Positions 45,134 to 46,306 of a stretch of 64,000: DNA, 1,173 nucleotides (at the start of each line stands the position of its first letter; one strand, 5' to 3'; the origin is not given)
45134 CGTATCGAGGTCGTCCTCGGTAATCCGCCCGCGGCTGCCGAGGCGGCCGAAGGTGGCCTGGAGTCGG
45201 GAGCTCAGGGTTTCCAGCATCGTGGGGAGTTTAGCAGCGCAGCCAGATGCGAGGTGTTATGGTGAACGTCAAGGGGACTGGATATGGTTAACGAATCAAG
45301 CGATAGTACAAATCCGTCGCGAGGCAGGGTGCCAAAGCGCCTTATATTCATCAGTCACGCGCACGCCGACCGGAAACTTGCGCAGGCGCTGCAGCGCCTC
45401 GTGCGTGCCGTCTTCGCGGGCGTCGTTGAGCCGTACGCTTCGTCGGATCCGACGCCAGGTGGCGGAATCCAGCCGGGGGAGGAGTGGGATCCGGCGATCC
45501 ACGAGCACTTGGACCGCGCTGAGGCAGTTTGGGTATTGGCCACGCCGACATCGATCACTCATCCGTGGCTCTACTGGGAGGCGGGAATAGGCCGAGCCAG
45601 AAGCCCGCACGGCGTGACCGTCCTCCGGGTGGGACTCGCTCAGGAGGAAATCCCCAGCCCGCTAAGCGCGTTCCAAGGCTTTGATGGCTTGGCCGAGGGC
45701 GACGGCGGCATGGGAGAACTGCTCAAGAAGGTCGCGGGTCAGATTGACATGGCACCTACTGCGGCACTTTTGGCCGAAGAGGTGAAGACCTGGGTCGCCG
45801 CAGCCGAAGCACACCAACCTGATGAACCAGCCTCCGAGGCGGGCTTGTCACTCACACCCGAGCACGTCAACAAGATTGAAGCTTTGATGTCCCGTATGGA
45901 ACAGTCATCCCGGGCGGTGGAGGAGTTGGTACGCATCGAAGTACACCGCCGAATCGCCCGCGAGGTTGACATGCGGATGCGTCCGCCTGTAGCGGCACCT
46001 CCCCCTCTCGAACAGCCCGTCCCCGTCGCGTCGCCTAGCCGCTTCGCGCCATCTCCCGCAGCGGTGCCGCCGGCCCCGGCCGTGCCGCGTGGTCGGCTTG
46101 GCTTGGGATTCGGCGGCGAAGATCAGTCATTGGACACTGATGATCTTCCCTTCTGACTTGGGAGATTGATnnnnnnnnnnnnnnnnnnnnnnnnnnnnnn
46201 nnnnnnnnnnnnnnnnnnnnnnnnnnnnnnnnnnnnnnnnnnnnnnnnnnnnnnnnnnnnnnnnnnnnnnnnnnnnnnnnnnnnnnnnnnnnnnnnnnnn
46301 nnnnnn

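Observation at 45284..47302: Second TIR-like gene, DUF2188-like gene and HigB-HigA-HigA on the other side of ffh: a small defence/TA islet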

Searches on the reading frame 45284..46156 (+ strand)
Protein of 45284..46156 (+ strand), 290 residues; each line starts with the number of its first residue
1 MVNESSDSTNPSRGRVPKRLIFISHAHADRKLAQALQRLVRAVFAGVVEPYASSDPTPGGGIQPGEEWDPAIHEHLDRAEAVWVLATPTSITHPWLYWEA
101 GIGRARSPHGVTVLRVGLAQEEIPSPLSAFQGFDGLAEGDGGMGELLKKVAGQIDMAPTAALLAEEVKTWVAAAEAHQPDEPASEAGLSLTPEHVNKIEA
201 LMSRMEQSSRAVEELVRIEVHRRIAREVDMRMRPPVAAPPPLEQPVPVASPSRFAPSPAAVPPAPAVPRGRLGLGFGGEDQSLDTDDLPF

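Call 3: search_protein_families(library=pfam, proteins=[window:45284-46156:+], max_evalue=1)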
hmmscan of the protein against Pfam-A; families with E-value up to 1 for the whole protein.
window:45284-46156:+ (290 aa): 3 families
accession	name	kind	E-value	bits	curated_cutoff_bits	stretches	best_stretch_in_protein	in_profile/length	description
PF13676.11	TIR_2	-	1.3e-07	32.6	28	1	21-134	1-107/122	TIR domain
PF08937.16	ThsB_TIR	-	0.1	13.5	21.2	1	22-105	1-85/100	Thoeris protein ThsB, TIR-like domain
PF23931.1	Terminase_6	-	0.15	13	27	0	129-168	5-37/96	Terminase small subunit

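Call 4: search_protein_families(library=padloc, proteins=[window:45284-46156:+], max_evalue=1)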
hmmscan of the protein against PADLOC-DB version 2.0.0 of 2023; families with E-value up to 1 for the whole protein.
window:45284-46156:+ (290 aa): 8 families
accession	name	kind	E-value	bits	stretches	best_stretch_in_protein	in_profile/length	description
PDLC03016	TIR-TM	-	3e-06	25.3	1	21-131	3-109/293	-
PDLC00419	ThsB1|ThsB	-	4.1e-06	24.7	1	15-103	24-108/165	TIR-like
PDLC00436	ThsB1|ThsB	-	0.00075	17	1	17-105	34-118/183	TIR-like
PDLC03825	spbK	-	0.0012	16.3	1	16-42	146-172/308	-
PDLC00423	ThsB1|ThsB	-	0.003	15.3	1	18-106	35-120/190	TIR-like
PDLC00430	ThsB1|ThsB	-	0.0036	14.9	1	21-37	67-83/269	TIR-like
PDLC00418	ThsB1|ThsB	-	0.0097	13.8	1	18-128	4-113/155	TIR-like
PDLC00420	ThsB1|ThsB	-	0.041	11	1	21-97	4-75/319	TIR-like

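Call 5: search_protein_families(library=ncbifam, proteins=[window:45284-46156:+], max_evalue=1)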
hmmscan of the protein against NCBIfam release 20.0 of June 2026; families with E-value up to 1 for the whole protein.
window:45284-46156:+ (290 aa): 0 families

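Call 9: find_encoding_contigs(protein=window:45284-46156:+, flank=10000, max_places=6)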
Protein window:45284-46156:+ (290 aa): no gene with exactly this product is on record in the collection.

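Call 10: find_homologous_proteins(query=window:45284-46156:+, max_evalue=0.001)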
Query window:45284-46156:+ (290 aa): 17 proteins with E <= 0.001 among 8000 candidates.
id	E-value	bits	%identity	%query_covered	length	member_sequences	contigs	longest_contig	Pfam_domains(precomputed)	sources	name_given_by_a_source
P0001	2.6e-186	636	100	100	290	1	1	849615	PF13676.12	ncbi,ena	-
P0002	3.0e-89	318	64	80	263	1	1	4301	PF13676.12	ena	-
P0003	1.7e-59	220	51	73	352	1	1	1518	PF13676.12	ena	-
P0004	3.1e-59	219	53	67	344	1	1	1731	PF13676.12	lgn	-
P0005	9.3e-58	215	53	69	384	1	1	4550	PF13676.12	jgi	jgi:hypothetical protein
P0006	1.0e-57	214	51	72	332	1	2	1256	PF13676.12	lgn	-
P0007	4.6e-56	209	51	67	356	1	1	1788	PF13676.12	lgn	-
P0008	1.8e-55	207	51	68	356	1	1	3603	PF13676.12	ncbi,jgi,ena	ncbi:MAG: toll/interleukin-1 receptor domain-containing protein [Chloroflexota bacterium]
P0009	2.8e-55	206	50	67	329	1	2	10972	PF13676.12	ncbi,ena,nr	ncbi:MAG: toll/interleukin-1 receptor domain-containing protein [Chloroflexi bacterium]|nr:toll/inte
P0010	4.5e-54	202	47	78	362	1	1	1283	PF13676.12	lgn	-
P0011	1.7e-53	201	47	74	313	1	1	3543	PF13676.12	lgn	-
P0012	3.5e-53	199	46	76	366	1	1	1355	PF13676.12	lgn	-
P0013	5.2e-51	192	44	70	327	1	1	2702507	PF13676.12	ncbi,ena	-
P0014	7.3e-51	192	44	78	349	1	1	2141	PF13676.12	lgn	-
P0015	1.5e-48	184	45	71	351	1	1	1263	PF13676.12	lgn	-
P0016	1.6e-48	184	46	75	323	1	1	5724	PF13676.12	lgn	-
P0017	3.2e-4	39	28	38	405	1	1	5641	PF13676.12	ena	-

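Call 11: find_encoding_contigs(protein=P0001, flank=10000, max_places=3)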
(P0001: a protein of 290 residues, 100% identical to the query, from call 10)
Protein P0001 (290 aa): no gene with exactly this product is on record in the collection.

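Call 12: find_encoding_contigs(protein=P0013, flank=10000, max_places=3)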
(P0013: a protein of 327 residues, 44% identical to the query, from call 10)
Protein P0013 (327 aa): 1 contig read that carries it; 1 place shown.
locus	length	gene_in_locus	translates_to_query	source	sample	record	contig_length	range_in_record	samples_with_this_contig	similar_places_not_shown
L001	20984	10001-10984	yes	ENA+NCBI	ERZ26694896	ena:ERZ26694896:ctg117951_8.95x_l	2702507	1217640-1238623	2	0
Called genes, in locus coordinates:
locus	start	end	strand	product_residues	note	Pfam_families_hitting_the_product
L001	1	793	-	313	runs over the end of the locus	PF10340:Say1_Mug180, PF20434:BD-FAE, PF07859:Abhydrolase_3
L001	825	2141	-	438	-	PF04389:Peptidase_M28 (faint), PF01546:Peptidase_M20, PF07687:M20_dimer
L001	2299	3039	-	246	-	PF07505:DUF5131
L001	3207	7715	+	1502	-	PF00270:DEAD, PF04851:ResIII, PF00271:Helicase_C, PF22590:Cas3-like_C_2 (faint), PF19306:WHD_Lhr, PF08494:DEAD_assoc, PF23235:WHD_3rd_Lhr, PF23234:WHD_4th_Lhr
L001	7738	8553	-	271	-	PF02596:DUF169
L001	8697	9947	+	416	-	PF02515:CoA_transf_3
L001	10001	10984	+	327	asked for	PF13676:TIR_2 (weak)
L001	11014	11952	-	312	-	PF02558:ApbA, PF08546:ApbA_C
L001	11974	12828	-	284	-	PF00561:Abhydrolase_1 (weak)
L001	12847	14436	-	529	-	PF00501:AMP-binding, PF13193:AMP-binding_C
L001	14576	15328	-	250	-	PF00753:Lactamase_B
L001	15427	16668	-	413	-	PF00296:Bac_luciferase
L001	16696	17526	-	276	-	PF00561:Abhydrolase_1, PF12697:Abhydrolase_6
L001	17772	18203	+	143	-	PF12867:DinB_2 (weak)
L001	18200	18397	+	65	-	-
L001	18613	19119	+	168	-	PF00561:Abhydrolase_1 (weak), PF12146:Hydrolase_4, PF12697:Abhydrolase_6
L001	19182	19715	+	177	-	PF01035:DNA_binding_1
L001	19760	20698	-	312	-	PF00296:Bac_luciferase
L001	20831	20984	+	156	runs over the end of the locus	PF10604:Polyketide_cyc2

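Call 13: find_encoding_contigs(protein=P0009, flank=10000, max_places=3)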
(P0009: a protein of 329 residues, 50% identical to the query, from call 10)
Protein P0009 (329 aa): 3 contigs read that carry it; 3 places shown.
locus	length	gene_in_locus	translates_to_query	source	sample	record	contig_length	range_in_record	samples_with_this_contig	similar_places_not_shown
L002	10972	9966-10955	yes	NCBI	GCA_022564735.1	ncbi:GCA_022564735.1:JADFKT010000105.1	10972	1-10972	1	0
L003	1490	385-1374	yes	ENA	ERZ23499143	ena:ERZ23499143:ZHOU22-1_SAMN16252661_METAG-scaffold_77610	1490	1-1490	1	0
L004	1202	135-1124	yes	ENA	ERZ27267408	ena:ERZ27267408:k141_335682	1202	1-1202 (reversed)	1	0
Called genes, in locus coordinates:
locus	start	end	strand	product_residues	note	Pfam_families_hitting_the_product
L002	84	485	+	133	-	PF13473:Cupredoxin_1, PF00127:Copper-bind (weak)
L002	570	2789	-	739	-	-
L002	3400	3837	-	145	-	PF04075:F420H2_quin_red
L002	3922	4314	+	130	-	PF00903:Glyoxalase, PF18029:Glyoxalase_6 (weak), PF13468:Glyoxalase_3 (faint)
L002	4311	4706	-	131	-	-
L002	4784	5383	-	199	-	PF03848:TehB, PF13489:Methyltransf_23, PF01739:CheR (faint), PF08241:Methyltransf_11, PF08242:Methyltransf_12, PF13649:Methyltransf_25, PF13847:Methyltransf_31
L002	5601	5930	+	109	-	PF03551:PadR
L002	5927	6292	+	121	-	-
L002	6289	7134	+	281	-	PF04024:PspC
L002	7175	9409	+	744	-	PF03176:MMPL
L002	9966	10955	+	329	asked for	PF13676:TIR_2 (weak)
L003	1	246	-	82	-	?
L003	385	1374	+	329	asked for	PF13676:TIR_2 (weak)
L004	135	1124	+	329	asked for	PF13676:TIR_2 (weak)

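Call 14: find_encoding_contigs(protein=P0002, flank=10000, max_places=3)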
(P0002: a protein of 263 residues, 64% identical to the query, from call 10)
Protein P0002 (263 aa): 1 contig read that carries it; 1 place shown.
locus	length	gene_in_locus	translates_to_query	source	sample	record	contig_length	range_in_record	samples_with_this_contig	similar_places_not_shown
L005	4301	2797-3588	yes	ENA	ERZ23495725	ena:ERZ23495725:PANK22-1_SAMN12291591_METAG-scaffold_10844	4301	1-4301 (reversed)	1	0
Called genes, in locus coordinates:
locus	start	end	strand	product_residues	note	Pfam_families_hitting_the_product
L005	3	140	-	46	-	?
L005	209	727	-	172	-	PF01782:RimM, PF05239:PRC, PF24986:PRC_RimM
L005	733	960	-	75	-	PF13083:KH_KhpA-B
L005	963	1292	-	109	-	PF00886:Ribosomal_S16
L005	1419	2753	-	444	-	PF02881:SRP54_N, PF13191:AAA_16 (weak), PF13401:AAA_22 (weak), PF00448:SRP54, PF01656:CbiA (weak), PF13207:AAA_17 (weak), PF02978:SRP_SPB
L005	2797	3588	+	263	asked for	PF13676:TIR_2 (weak)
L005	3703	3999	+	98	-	-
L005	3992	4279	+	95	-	PF13560:HTH_31 (weak), PF01381:HTH_3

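Call 15: find_encoding_contigs(protein=P0005, flank=10000, max_places=3)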
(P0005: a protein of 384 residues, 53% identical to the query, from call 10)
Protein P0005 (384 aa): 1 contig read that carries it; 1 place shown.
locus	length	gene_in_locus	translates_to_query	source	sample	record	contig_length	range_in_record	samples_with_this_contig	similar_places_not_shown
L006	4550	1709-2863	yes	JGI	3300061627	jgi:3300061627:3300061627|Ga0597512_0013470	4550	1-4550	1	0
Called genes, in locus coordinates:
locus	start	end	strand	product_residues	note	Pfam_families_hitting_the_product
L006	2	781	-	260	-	?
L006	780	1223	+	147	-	PF02617:ClpS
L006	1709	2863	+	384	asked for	PF13676:TIR_2 (weak)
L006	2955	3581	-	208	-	PF00149:Metallophos (weak), PF12850:Metallophos_2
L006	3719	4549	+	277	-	?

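Call 16: find_encoding_contigs(protein=P0016, flank=10000, max_places=3)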
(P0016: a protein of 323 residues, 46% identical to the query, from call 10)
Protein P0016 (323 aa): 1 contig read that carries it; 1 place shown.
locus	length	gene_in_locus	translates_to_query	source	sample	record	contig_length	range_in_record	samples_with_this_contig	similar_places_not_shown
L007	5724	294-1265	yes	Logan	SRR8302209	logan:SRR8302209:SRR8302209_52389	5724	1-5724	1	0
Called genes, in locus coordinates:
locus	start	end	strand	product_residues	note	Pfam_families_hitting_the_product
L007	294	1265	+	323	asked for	PF13676:TIR_2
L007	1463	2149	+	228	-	PF13411:MerR_1 (weak)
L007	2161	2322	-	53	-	-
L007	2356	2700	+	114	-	-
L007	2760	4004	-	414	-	-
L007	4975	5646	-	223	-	PF03592:Terminase_2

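Call 45: predict_structure(alignment_id=A3)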
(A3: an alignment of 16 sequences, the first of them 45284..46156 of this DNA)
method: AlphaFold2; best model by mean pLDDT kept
length: 290 residues; sequences in the alignment: 16
mean_pLDDT: 75.4   pTM: 0.58
mean pLDDT of the five models: 75.4, 75.2, 73.3, 73.1, 71.3
residues with pLDDT >= 90: 100; 70-90: 84; 50-70: 50; < 50: 56
segments of 3 or more residues with pLDDT < 50: 1-13, 56-58, 250-255, 266-290
pLDDT, mean of each block of 10 residues (from residue 1): 42 69 90 96 94 61 62 87 92 62 76 95 91 95 95 93 97 95 55 74 83 88 88 73 55 47 51 39 43
secondary structure, 60 per line:
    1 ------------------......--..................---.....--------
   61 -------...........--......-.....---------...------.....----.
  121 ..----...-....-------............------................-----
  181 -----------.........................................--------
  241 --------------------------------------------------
elements in order: E19-24 H27-44 E48-52 H68-78 E81-86 H88-92 E111-115 E131-134 H143-153 H160-175 H192-232

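Call 46: search_protein_representatives(alignment_id=A3)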
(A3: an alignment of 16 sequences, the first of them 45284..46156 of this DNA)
Query: 16 sequences, 339 profile positions. Proteins with E-value up to 0.001 (for the whole library): 8841; up to 1e-10: 2326; up to 1e-30: 58. The best 150 are listed.
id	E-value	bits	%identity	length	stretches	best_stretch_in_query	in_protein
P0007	1.5e-126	439.0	-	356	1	11-338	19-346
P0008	1.3e-125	435.8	-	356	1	1-338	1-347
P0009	3.8e-119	414.6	-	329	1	9-338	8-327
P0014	3.1e-118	411.6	-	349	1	1-334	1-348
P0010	2.1e-114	399.0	-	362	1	4-337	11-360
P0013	2.8e-114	398.6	-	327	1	9-338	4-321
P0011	3.6e-113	395.0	-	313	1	15-334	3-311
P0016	1.3e-105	370.2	-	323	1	10-338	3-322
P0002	1.9e-104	366.2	-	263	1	1-228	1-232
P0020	4.0e-104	365.2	-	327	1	5-332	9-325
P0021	1.4e-100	353.6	-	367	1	13-336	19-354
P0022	2.0e-100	353.1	-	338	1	7-336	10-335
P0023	8.4e-100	351.0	-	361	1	11-335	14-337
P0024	2.4e-93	329.8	-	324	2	5-222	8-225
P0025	5.9e-93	328.5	-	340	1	13-332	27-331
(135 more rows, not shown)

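Call 51: fold_search(model_id=the predicted structure, library=pdb)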
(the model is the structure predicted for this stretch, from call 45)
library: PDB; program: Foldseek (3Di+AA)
matches with E <= 10: 1630; with E <= 0.001: 9
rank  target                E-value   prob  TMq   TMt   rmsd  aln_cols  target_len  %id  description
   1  3fvw_B                1.1e-04  1.00  0.27  0.40  12.1       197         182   16  Crystal structure of the Q8DWD8_STRMU protein from Streptococcus mutans. Northeast Structural Genomics Consortium targ (released 2009-02-10)
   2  3fvw_A                1.7e-04  1.00  0.27  0.41  12.2       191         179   14  Crystal structure of the Q8DWD8_STRMU protein from Streptococcus mutans. Northeast Structural Genomics Consortium targ (released 2009-02-10)
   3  1ycf_A                1.9e-04  0.97  0.21  0.17   9.5       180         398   12  Oxidized (di-ferric) FprA from Moorella thermoacetica (released 2005-04-19)
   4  3h16_D                2.3e-04  1.00  0.32  0.61   4.5       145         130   18  Crystal structure of a bacteria TIR domain, PdTIR from Paracoccus denitrificans (released 2009-06-16)
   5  4lzp_D                2.5e-04  1.00  0.30  0.56   4.7       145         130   16  Structure of the TIR domain of the immunosuppressor BtpA from Brucella (released 2013-11-06)
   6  8u72_F                2.6e-04  1.00  0.37  0.27   4.6       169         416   13  Cryo-EM structure of the SPARTA oligomer with guide RNA and target DNA (released 2024-06-12)
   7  5uax_C                4.9e-04  0.95  0.24  0.25  22.0       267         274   14  Structure of apo human PYCR-1 crystallized in space group C2 (released 2017-03-15)
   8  3h16_B                7.7e-04  1.00  0.33  0.60   4.4       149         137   18  Crystal structure of a bacteria TIR domain, PdTIR from Paracoccus denitrificans (released 2009-06-16)
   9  4c6s                  9.3e-04  0.99  0.25  0.45  10.2       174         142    9  Crystal structure of the TIR domain from the Arabidopsis Thaliana disease resistance protein RRS1 (released 2014-05-28)
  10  1fyv                  1.2e-03  1.00  0.33  0.53   5.6       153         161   14  CRYSTAL STRUCTURE OF THE TIR DOMAIN OF HUMAN TLR1 (released 2000-11-22)
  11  7nt7_MODEL_1_A        1.2e-03  0.99  0.27  0.43   9.0       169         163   12  Solution structure of toll like receptor 1 (TLR1) TIR domain (released 2021-08-25)
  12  9ezr_A                1.2e-03  0.85  0.22  0.23  17.9       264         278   12  XFEL structure of hNQO1 mixed with NADH in an extended orientation at 0.3 s (released 2025-12-10)
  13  3ub4                  1.4e-03  1.00  0.28  0.57   6.9       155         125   17  S180L variant of TIR domain of Mal/TIRAP (released 2012-05-16)
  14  4c6r_A                1.4e-03  0.99  0.27  0.45  16.8       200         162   10  Crystal structure of the TIR domain from the Arabidopsis Thaliana disease resistance protein RPS4 (released 2014-05-28)
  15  7qw4_R                1.4e-03  0.92  0.25  0.36  12.2       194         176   14  Pden_5119 protein (released 2023-02-08)
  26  8fz9_B                3.1e-03  0.99  0.24  0.48   7.8       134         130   13  Crystal Structure of Bacillus cereus TIR protein (released 2024-06-19)
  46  8fz9_A                5.4e-03  0.99  0.26  0.49   5.5       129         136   14  Crystal Structure of Bacillus cereus TIR protein (released 2024-06-19)
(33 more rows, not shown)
